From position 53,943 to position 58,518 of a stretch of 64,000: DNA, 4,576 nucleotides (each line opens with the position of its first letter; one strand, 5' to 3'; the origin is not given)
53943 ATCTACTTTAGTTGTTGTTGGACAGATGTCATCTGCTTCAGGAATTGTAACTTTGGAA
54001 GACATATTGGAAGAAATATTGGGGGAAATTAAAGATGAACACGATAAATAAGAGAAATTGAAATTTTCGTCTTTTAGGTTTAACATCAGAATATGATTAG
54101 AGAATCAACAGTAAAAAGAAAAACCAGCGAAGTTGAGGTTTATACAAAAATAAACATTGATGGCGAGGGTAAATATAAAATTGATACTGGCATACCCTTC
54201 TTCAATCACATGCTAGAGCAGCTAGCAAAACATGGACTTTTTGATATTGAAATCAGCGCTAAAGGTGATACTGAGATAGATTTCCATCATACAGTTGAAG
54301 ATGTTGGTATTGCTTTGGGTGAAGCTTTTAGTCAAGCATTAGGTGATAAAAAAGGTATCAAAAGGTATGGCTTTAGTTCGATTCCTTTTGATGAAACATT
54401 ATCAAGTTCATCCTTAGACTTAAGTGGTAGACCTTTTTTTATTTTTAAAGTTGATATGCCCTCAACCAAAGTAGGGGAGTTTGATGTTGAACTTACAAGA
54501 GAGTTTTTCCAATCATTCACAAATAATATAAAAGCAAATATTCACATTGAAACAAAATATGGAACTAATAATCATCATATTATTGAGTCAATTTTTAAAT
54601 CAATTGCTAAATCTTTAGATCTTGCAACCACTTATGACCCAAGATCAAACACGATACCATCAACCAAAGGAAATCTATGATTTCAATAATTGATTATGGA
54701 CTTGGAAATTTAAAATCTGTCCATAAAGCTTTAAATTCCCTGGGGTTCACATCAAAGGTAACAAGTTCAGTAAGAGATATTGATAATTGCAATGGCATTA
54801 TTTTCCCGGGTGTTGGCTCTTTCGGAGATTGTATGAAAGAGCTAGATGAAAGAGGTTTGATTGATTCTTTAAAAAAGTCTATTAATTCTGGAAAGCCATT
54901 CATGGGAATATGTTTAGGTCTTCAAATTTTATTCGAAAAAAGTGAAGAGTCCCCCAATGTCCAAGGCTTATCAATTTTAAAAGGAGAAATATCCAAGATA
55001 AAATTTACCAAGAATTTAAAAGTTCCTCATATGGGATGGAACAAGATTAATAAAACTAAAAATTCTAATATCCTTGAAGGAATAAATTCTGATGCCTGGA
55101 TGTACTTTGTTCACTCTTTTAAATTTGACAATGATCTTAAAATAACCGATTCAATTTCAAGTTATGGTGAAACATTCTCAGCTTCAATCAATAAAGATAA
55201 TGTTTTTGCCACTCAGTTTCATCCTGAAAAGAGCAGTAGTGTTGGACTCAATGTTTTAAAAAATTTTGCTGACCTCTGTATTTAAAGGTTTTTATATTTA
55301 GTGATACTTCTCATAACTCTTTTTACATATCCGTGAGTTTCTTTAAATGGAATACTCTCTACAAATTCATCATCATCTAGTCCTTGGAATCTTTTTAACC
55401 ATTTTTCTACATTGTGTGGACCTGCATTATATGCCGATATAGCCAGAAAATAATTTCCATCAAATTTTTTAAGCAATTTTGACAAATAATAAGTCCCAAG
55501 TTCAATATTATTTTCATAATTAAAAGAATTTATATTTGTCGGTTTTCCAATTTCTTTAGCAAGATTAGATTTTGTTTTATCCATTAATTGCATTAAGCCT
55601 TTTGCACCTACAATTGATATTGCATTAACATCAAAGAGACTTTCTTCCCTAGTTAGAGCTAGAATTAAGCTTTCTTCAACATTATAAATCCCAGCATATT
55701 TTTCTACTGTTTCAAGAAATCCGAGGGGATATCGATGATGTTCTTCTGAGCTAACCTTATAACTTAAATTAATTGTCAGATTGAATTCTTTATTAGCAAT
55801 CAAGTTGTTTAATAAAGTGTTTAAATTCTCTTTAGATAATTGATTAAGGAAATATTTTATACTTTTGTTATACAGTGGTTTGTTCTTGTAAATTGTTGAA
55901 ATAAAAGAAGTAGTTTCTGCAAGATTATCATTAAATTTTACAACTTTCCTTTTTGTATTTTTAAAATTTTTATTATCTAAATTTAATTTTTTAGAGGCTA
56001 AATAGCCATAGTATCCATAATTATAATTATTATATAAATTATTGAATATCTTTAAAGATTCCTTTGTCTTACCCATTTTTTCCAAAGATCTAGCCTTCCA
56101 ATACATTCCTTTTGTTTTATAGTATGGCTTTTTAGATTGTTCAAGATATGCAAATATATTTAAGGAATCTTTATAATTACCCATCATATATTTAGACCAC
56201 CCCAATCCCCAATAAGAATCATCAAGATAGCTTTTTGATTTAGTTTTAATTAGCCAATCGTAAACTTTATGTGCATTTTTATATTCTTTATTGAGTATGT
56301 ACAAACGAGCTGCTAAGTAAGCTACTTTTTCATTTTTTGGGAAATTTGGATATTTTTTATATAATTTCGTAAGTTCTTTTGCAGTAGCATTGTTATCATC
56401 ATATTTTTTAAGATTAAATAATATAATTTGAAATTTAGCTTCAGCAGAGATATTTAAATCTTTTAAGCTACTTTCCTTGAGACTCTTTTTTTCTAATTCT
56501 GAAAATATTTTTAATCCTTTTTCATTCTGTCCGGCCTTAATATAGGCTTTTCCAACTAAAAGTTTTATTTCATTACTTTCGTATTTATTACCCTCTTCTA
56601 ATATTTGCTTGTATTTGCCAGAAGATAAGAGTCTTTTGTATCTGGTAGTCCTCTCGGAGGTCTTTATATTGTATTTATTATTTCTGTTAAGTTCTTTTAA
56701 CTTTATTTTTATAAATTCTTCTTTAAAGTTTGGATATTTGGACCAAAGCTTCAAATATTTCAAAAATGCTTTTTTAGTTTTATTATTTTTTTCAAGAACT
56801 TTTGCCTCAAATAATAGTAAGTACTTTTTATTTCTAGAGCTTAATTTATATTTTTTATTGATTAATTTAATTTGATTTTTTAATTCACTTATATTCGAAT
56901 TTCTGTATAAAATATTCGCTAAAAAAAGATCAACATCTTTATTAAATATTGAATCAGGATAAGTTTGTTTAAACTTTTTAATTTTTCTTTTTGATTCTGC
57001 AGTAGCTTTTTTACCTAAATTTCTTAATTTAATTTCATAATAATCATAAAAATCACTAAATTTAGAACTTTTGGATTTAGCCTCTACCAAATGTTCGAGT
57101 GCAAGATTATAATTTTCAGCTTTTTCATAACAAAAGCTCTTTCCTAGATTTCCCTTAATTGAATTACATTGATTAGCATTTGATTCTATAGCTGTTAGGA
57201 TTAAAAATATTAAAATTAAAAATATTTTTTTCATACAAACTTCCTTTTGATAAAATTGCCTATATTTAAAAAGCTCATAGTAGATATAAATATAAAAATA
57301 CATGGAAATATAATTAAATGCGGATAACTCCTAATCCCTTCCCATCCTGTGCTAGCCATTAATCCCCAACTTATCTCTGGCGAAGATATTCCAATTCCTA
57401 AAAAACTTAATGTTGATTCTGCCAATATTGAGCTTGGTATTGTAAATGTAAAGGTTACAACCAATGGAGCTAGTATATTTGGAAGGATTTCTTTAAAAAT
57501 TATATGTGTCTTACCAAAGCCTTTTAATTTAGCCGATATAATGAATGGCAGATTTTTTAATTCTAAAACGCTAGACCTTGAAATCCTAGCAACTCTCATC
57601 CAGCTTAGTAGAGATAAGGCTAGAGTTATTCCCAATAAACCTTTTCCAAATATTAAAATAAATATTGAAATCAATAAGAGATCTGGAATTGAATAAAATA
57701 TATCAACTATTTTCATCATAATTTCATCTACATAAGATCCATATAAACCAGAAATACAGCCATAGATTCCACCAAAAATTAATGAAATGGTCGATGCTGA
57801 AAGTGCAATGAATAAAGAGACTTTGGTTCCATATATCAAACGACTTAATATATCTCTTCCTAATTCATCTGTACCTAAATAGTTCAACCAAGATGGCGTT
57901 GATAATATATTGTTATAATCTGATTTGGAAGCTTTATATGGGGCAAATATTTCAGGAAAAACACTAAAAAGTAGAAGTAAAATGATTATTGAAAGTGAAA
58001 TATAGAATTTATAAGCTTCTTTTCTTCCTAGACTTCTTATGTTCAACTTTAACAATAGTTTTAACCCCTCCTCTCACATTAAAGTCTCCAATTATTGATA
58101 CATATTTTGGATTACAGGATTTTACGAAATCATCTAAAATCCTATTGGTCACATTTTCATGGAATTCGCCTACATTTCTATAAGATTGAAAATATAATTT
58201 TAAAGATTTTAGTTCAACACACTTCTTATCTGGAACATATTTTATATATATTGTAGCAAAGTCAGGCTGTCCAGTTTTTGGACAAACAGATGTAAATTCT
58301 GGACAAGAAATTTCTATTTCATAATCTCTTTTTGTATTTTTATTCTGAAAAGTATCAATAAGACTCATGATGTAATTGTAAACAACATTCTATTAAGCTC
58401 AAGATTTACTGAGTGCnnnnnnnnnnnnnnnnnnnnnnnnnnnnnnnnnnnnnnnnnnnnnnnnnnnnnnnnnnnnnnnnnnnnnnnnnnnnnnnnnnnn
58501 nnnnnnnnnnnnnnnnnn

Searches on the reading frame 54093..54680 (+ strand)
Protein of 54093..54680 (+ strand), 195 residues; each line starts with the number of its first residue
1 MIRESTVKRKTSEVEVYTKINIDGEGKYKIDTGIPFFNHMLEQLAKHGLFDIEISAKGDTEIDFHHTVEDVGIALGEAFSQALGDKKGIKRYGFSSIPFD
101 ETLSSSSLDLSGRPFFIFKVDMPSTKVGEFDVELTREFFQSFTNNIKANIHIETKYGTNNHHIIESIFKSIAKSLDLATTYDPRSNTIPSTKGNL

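Call 67: search_protein_families(library=pfam, proteins=[window:54093-54680:+], max_evalue=1e-8)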
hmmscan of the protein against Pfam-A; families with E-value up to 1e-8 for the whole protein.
window:54093-54680:+ (195 aa): 1 family
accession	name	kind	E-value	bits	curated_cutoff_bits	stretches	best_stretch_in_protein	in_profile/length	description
PF00475.24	IGPD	-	4.1e-64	215.5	27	1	32-175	1-144/144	Imidazoleglycerol-phosphate dehydratase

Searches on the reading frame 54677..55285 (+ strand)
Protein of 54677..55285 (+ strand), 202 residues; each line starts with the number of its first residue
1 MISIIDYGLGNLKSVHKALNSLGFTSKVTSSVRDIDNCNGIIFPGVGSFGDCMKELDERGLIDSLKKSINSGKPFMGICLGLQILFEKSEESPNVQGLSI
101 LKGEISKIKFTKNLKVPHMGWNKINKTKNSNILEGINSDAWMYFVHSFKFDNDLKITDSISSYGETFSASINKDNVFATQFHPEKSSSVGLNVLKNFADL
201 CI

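Call 67: search_protein_families(library=pfam, proteins=[window:54677-55285:+], max_evalue=1e-8)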
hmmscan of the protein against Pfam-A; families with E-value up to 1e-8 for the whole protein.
window:54677-55285:+ (202 aa): 2 families
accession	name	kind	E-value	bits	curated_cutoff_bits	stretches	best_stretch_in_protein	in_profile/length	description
PF00117.34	GATase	-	2.5e-24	86.4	22.8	1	4-197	2-186/190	Glutamine amidotransferase class-I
PF07685.20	GATase_3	-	9.8e-09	35.5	27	0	28-106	30-116/196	CobB/CobQ-like glutamine amidotransferase domain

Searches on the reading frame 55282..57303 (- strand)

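Call 67: search_protein_families(library=pfam, proteins=[window:55282-57303:-], max_evalue=1e-8)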
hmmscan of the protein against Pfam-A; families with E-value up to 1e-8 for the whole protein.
window:55282-57303:- (673 aa): 1 family
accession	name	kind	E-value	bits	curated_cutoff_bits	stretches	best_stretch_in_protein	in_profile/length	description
PF01464.25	SLT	-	1.2e-29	102.7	21.3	1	533-647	3-116/117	Transglycosylase SLT domain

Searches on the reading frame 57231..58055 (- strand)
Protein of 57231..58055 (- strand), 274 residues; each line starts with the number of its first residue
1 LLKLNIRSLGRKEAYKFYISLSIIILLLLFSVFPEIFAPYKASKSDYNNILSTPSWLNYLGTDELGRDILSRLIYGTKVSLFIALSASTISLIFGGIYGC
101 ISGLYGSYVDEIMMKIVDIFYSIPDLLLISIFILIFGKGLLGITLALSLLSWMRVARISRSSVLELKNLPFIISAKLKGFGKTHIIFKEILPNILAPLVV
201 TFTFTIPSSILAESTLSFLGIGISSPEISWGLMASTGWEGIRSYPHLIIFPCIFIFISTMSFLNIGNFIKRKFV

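Call 67: search_protein_families(library=pfam, proteins=[window:57231-58055:-], max_evalue=1e-8)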
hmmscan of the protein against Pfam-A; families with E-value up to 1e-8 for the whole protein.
window:57231-58055:- (274 aa): 1 family
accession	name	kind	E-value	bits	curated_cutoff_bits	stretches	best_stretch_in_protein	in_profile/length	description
PF00528.27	BPD_transp_1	-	3.7e-23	82.6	26.4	1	97-263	3-171/184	Binding-protein-dependent transport system inner membrane component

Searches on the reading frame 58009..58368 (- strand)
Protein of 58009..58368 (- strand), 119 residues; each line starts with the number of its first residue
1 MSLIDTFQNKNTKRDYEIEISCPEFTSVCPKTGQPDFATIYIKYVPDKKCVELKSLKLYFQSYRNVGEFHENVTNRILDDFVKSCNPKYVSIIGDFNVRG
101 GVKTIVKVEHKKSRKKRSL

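Call 50: search_protein_families(library=pfam, proteins=[window:58009-58368:-], max_evalue=0.0001)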
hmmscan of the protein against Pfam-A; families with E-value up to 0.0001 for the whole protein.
window:58009-58368:- (119 aa): 1 family
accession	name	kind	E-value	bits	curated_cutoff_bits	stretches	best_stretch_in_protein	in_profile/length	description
PF14489.11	QueF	-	1.1e-35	122.1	27.3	1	35-114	1-80/81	QueF-like protein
